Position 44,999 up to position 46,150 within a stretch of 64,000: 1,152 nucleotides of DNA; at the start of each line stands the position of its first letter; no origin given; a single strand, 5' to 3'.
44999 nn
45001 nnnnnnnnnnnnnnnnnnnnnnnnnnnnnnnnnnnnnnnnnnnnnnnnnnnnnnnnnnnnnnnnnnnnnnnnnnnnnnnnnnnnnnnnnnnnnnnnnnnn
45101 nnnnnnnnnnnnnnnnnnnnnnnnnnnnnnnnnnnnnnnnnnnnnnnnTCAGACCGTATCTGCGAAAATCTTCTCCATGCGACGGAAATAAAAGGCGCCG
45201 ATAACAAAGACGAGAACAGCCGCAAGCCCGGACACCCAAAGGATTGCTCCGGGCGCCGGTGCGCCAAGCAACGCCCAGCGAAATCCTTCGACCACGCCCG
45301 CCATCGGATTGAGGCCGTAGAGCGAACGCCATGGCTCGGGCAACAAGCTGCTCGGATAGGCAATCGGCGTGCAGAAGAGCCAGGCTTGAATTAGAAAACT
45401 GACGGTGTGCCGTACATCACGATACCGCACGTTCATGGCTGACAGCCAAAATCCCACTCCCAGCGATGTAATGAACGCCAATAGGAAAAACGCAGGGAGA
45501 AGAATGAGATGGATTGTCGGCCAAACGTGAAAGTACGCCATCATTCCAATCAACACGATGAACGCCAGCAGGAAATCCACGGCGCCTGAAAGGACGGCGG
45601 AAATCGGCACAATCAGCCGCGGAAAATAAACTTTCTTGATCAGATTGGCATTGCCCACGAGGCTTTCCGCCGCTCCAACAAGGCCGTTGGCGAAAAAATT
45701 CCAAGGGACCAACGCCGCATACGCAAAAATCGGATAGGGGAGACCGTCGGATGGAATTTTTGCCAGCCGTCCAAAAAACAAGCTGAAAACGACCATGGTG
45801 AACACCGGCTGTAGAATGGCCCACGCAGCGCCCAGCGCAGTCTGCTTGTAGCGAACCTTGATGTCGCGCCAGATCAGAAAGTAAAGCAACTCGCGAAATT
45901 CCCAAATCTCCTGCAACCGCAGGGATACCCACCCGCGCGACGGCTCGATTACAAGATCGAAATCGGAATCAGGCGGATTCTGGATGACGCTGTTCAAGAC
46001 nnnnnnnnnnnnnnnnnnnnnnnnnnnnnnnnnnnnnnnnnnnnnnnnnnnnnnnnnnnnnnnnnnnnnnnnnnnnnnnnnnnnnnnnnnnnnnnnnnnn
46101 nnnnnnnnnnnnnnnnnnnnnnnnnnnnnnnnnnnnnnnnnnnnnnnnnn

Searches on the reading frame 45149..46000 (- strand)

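Call 3: search_protein_families(library=pfam, proteins=[window:45149-46000:-], max_evalue=0.01)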
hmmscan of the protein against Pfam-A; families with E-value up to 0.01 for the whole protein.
window:45149-46000:- (283 aa): 2 families
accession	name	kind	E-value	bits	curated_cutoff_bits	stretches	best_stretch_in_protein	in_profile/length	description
PF01061.29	ABC2_membrane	-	6.8e-21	75.2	26.9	1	38-244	2-210/211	ABC-2 type transporter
PF12698.13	ABC2_membrane_3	-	0.00062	19.4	31.6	1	141-268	213-345/347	ABC-2 family transporter protein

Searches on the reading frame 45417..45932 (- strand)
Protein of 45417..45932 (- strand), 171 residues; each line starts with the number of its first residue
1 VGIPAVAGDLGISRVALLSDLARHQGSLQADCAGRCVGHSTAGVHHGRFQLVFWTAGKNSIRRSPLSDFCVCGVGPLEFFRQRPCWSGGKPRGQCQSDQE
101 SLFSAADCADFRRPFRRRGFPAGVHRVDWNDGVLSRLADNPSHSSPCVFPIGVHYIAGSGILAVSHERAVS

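Call 79: search_protein_families(library=pfam, proteins=[window:45417-45932:-], max_evalue=0.01)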
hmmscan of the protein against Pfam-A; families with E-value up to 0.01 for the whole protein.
window:45417-45932:- (171 aa): 0 families
